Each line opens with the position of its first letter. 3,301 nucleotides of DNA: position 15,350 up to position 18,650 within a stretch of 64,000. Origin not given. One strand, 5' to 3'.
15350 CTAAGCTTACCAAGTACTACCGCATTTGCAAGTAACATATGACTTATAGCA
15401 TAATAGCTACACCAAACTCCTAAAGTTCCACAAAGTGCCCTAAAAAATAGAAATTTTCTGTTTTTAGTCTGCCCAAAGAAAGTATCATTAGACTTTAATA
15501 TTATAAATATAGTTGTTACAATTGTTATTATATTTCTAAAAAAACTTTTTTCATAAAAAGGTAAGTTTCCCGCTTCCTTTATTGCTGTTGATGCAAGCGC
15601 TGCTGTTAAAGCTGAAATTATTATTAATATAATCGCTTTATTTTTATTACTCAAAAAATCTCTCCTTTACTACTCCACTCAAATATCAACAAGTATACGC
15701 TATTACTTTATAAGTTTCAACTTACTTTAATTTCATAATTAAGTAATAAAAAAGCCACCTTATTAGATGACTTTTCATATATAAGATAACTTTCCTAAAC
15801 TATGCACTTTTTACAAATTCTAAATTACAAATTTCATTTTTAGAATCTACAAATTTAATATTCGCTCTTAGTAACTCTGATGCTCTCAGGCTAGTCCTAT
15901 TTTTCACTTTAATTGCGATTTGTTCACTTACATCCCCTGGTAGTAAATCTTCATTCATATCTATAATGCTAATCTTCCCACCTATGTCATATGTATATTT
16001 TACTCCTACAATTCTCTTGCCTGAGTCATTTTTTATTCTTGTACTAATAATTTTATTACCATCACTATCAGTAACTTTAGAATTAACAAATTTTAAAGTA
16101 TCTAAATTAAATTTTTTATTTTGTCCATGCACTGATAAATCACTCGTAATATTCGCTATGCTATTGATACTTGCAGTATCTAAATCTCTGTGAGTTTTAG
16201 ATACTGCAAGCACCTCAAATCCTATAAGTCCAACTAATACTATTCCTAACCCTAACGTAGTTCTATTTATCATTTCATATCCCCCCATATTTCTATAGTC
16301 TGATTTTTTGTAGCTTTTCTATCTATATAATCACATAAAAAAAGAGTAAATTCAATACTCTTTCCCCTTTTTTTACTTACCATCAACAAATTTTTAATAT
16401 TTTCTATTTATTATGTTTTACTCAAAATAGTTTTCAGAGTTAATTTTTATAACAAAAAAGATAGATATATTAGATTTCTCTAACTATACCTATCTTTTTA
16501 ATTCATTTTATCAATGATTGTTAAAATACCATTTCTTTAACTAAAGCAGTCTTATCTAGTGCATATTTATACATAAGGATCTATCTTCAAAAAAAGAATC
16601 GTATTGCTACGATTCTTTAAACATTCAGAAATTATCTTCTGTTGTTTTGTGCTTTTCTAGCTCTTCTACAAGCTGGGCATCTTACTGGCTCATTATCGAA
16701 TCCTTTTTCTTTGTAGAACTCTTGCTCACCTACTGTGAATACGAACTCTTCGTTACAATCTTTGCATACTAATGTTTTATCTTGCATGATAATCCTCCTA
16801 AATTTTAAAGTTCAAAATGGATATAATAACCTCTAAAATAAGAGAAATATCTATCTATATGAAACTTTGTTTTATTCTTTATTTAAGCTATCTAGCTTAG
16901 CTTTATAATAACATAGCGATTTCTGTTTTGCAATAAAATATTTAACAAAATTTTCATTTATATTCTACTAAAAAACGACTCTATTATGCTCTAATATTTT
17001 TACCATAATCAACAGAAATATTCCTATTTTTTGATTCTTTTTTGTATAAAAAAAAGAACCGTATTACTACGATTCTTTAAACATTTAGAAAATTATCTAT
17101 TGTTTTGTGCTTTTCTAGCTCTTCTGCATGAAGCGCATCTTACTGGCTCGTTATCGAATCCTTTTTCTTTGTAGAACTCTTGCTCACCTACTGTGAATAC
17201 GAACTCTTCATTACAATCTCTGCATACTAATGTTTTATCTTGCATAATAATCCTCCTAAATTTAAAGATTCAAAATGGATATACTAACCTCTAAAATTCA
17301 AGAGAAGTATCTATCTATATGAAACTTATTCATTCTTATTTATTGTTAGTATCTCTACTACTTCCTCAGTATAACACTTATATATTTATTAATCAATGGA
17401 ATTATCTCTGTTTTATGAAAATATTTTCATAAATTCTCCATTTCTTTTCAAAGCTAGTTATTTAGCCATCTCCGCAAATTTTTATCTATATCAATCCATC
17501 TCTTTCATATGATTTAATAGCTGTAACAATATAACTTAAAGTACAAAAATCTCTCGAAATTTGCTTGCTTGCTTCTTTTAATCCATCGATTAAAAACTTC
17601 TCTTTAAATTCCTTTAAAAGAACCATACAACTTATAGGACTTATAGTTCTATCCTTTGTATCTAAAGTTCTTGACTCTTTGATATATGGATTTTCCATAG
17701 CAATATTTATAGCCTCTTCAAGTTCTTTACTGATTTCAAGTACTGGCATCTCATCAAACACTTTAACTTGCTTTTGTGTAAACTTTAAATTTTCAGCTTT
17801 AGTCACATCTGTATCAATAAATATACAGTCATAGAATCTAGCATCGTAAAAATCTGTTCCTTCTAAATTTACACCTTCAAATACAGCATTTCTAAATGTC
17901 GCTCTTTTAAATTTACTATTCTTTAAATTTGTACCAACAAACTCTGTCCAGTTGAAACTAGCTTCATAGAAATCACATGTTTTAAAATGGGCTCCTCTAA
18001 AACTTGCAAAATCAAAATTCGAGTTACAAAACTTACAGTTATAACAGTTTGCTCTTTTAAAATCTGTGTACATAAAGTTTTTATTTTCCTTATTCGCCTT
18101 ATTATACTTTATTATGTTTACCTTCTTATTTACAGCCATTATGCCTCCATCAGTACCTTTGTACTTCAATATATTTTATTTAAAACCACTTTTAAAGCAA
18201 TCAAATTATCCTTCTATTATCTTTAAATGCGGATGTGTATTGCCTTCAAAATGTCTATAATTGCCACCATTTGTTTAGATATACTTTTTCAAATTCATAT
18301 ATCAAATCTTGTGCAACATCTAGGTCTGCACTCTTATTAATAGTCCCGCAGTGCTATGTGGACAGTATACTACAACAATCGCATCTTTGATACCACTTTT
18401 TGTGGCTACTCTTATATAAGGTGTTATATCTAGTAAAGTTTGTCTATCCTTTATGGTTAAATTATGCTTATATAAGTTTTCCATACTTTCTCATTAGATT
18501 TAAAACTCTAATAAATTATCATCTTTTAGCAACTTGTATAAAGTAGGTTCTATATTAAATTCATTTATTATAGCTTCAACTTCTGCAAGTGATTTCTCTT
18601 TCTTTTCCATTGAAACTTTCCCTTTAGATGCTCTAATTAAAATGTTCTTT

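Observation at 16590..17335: Tandemly duplicated module encoding two roughly 50-aa CxxC...CxxC zinc-ribbon proteins missed by the ORF track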

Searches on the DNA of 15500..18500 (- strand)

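Call 6: search_rna_families(source=window, start=15500, end=18500, threshold=evalue, max_evalue=10)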
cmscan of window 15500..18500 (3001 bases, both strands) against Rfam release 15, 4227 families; matches with E-value up to 10: 6.
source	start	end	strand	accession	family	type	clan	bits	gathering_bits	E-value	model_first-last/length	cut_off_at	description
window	16912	16941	-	RF02597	shuA_thermo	Cis-reg; thermoregulator;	-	22.9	58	3.7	1-32/32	no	shuA/chuA 5' UTR thermoregulator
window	16170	16210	+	RF00743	mir-308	Gene; miRNA;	-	21.9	60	0.22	1-63/63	no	mir-308 microRNA precursor family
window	15746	15821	-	RF00106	RNAI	Gene; antisense;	-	19.8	47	1.4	1-102/102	no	RNAI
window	16035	16083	-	RF00859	mir-234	Gene; miRNA;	CL00092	17.7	58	9.9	10-61/70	no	mir-234 microRNA precursor family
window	16167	16213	-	RF01418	HIV_POL-1_SL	Cis-reg;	-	17.1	54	8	1-113/113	no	HIV pol-1 stem loop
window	17022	17058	-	RF00623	P1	Gene;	-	16.2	100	4.1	47-83/180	no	Pseudomonas sRNA P1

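Call 56: build_rna_model(alignment_id=A4, structure=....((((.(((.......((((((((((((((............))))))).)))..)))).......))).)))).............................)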
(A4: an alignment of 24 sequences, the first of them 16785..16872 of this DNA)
Model R1 built from alignment A4 (24 sequences, 106 columns); structure: as given.
model positions 87; base pairs 20; branch points 0; effective number of sequences 2.32; information 0.654 bits per position. Calibrated on 0.2 Mb of random sequence (short: E-values are rough).
structure used (alignment columns):
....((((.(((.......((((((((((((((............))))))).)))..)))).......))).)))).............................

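Call 57: search_with_rna_model(model_id=R1, sources=[window, L001, L002, L003, L004, L005, L006, L007, L008, L009, L010, L011, L012, L013, L014, L015, L016, L017, L018, L019, L020, L021, L022, L023, L024, L025, L026, L027, L028, L029, L030, L031, L032, L033, L034, L035, L036, L037, L038, L039, L040, L041, L042, L043, L044, L045, L046, L047, L048, L049, L050, L051, L052, L053, L054, L055, L056, L057, L058, L059, L060, L061, L062, L063, L064, L065, L066, L067, L068, L069, L070, L071, L072, L073, L074, L075, L076, L077, L078, L079, L080], max_evalue=1, make_alignment=true)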
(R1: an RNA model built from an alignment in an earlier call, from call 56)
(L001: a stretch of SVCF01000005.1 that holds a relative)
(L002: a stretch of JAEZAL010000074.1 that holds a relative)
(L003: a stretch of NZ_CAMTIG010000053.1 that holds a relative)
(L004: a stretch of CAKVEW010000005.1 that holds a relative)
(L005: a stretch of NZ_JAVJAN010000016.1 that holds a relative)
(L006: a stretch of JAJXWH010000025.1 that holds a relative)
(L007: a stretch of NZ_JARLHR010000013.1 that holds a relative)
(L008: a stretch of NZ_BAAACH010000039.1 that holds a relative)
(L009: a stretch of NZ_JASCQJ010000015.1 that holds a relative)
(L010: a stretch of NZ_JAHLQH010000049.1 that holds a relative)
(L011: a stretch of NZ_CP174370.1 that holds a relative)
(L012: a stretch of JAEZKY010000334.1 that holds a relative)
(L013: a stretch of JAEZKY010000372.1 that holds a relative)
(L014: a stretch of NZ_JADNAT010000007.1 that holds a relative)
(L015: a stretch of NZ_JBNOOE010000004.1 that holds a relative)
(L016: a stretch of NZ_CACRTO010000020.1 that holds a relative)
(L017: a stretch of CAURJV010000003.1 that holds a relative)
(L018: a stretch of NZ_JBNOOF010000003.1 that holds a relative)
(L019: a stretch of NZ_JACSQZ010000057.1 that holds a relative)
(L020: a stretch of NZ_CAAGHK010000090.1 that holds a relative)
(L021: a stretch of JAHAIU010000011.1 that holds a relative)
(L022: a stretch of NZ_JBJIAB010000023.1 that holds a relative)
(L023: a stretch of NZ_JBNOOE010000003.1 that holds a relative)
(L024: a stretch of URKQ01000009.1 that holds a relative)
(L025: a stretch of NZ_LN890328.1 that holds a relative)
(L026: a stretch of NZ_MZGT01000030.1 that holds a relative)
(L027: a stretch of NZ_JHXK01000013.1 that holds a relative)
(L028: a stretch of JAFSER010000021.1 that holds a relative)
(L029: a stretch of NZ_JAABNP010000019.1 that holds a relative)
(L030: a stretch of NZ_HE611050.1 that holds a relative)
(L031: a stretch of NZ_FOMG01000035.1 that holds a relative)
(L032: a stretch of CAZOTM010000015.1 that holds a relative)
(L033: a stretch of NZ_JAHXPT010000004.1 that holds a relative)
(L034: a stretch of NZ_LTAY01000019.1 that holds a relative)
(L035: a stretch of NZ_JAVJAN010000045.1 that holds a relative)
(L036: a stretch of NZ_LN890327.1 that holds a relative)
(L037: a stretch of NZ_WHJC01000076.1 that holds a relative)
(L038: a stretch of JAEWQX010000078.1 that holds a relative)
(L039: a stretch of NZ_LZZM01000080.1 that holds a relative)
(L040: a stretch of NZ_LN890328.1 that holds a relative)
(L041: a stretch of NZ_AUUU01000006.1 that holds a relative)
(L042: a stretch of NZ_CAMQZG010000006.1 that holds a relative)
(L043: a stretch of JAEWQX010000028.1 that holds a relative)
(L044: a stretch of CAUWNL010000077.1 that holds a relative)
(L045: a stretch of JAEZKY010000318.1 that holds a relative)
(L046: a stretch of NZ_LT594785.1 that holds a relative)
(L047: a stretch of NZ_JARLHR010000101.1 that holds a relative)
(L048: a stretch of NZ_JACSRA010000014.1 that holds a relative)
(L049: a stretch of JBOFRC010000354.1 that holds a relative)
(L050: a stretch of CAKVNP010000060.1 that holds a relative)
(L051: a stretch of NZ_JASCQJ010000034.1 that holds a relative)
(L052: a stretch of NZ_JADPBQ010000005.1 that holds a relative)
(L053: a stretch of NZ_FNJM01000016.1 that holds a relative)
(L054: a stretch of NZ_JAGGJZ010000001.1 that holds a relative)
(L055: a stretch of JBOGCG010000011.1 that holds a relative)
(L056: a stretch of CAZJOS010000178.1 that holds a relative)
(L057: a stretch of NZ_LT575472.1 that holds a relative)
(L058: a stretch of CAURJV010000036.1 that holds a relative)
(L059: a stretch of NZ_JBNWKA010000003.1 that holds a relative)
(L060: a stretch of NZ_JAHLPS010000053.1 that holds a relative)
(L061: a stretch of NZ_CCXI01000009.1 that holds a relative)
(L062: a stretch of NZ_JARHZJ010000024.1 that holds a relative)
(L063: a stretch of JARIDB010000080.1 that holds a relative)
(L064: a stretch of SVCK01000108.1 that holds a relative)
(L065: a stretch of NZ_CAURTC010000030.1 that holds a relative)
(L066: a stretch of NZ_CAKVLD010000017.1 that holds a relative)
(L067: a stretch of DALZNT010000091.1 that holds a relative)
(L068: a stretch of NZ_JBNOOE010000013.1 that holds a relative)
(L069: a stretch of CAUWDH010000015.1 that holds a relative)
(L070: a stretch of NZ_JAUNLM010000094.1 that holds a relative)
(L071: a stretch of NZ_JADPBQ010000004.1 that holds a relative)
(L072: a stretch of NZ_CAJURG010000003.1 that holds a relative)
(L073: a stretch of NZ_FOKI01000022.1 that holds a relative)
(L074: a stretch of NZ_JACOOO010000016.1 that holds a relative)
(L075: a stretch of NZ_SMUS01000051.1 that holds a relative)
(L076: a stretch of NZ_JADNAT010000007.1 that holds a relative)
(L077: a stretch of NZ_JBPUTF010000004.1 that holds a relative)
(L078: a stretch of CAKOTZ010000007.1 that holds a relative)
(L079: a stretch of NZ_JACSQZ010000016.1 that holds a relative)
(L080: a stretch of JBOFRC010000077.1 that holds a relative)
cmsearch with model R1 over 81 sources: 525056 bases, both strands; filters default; matches with E-value up to 1: 62.
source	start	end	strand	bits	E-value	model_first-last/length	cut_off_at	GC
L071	2916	3003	+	97.2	2.5e-15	1-87/87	no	0.2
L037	2918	3003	+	96.6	3.4e-15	1-87/87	no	0.22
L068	2916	3003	+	96.1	4.1e-15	1-87/87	no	0.2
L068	4442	4529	+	96.1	4.1e-15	1-87/87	no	0.2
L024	2915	3003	+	93.8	1.2e-14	1-87/87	no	0.21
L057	2915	3000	+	93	1.7e-14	1-87/87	no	0.19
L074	2916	3003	+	93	1.7e-14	1-87/87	no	0.25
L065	2917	3003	+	92.4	2.2e-14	1-87/87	no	0.22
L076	2919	3003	+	89.9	6.8e-14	1-87/87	no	0.22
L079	1380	1468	+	88.3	1.4e-13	1-87/87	no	0.24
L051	2918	3003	+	85.6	4.7e-13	1-87/87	no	0.2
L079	2911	3000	+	85.4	5.1e-13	1-87/87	no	0.21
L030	2916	3003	+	84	9.7e-13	1-87/87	no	0.23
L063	465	549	+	83.6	1.1e-12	1-87/87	no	0.22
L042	277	365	+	81.2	3.3e-12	1-87/87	no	0.22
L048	2920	3003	+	79.3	7.8e-12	1-87/87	no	0.21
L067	2917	3003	+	79.1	8.4e-12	1-87/87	no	0.23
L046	2916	3002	+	78.3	1.2e-11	1-87/87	no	0.2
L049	2913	3003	+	75.3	4.7e-11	1-87/87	no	0.25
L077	2919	3003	+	75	5.3e-11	1-87/87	no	0.18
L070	951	1039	+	73.8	9.3e-11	1-87/87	no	0.22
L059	3306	3389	+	73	1.3e-10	1-87/87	no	0.23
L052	2913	3002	+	72.3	1.8e-10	1-87/87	no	0.26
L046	1824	1909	+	69.5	6.3e-10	1-87/87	no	0.17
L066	2916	3002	+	68.1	1.2e-09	1-87/87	no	0.2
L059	2919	3002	+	67.8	1.3e-09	1-87/87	no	0.21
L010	2918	3001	+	53.3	9e-07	1-87/87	no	0.25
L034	2917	3002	+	39.3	0.00048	1-87/87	no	0.17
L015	2897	2999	+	31.7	0.015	1-87/87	no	0.29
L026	2921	3002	+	31.2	0.018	1-87/87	no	0.2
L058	2914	3002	+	30.7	0.023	1-87/87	no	0.2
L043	2920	3001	+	30.6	0.023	1-87/87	no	0.22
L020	2920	3001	+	30.1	0.03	1-87/87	no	0.22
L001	2911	3002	+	29.2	0.043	1-87/87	no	0.18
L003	2919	3002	+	29.1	0.046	1-87/87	no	0.17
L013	2911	2999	+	28.2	0.069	1-87/87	no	0.21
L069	2920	3005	+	28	0.076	1-87/87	no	0.19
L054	2896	3002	+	27.6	0.09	1-87/87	no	0.21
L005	2914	3002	+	27.5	0.092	1-87/87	no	0.18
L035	2913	3002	+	27.5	0.093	1-87/87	no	0.22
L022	2328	2409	+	27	0.12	1-87/87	no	0.2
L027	2921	3002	+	27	0.12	1-87/87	no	0.2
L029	2919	3002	+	26.8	0.13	1-87/87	no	0.24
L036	2909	3001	+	26.7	0.13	1-87/87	no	0.19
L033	2925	3003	+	26.6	0.14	1-87/87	no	0.24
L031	2923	3003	+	26.2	0.17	1-87/87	no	0.26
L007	2913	3002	+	26.1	0.18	1-87/87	no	0.22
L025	2912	3002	+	25.8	0.2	1-87/87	no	0.14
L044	2916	3001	+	25.7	0.21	1-87/87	no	0.23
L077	1172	1247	+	25.7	0.21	1-87/87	no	0.37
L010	2906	2981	-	25.6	0.22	1-87/87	no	0.22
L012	1727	1808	+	25.6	0.22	1-87/87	no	0.18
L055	1441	1527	+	25.2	0.26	1-87/87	no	0.23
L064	588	671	+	25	0.28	1-87/87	no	0.23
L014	2901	3002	+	25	0.28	1-87/87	no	0.26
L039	2912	3001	+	24.9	0.3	1-87/87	no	0.24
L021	2926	3003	+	24.3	0.39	1-87/87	no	0.26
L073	2923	3002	+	23.7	0.5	1-87/87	no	0.22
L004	2919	3002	+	23.1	0.68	1-87/87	no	0.21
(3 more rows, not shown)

Alignment A5: 62 matches aligned to the model, 143 columns, each read 5' to 3' on its own strand. Consensus structure (alignment columns), stored with it:
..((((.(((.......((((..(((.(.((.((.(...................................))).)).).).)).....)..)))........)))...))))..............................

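Call 71: search_rna_families(sources=[L065, L027, L007, L016, L038], threshold=evalue, max_evalue=1)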
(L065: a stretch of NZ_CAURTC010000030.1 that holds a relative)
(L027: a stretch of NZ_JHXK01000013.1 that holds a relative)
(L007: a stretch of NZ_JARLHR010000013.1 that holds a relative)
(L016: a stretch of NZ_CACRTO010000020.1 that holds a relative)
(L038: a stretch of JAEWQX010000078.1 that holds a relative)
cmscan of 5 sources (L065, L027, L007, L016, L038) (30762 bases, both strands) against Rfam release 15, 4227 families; matches with E-value up to 1: 3.
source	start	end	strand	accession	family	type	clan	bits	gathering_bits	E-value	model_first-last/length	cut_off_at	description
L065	3086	3197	+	RF02728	HrrF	Gene; sRNA;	-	29.4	77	0.2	1-116/116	no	Haemophilus regulatory RNA responsive to iron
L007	5062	5114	+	RF04120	MIR5998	Gene; miRNA;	-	25.2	180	0.16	1-173/173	no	MIR5998 microRNA precursor family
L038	762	816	+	RF01125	sR4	Gene; snRNA; snoRNA; CD-box;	-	21.3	50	0.81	1-56/56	no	Small nucleolar RNA sR4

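Call 78: search_with_rna_model(model_id=R1, source=L083, max_evalue=1, show_alignments=1)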
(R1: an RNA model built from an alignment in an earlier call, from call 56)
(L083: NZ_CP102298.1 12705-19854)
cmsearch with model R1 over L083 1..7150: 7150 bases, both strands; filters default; matches with E-value up to 1: 4.
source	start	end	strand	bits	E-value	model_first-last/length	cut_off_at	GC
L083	3416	3503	+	96.5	4.8e-17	1-87/87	no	0.22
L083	2481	2515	+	15.2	0.32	1-87/87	no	0.26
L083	3432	3518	-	14.9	0.35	1-87/87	no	0.22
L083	2411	2464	+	14.7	0.4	1-87/87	no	0.26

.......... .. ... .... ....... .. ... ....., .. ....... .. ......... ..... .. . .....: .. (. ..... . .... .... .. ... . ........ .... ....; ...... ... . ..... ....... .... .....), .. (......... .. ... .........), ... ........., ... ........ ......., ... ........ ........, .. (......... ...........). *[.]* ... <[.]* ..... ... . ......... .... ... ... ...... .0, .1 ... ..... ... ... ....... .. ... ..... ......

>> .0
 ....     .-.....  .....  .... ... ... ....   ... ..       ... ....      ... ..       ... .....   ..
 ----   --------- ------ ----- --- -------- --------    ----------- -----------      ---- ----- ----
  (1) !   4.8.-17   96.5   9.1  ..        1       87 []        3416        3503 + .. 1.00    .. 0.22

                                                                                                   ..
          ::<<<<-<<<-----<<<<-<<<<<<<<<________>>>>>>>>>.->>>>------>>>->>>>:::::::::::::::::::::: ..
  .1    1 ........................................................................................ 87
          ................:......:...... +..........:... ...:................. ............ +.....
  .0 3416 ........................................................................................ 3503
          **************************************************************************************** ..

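Call 83: build_rna_model(alignment_id=A4, structure=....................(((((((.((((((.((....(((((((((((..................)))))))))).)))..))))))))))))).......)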
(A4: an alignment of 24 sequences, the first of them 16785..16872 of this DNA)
Model R2 built from alignment A4 (24 sequences, 106 columns); structure: as given.
model positions 87; base pairs 26; branch points 0; effective number of sequences 2.46; information 0.654 bits per position. Calibrated on 0.2 Mb of random sequence (short: E-values are rough).
structure used (alignment columns):
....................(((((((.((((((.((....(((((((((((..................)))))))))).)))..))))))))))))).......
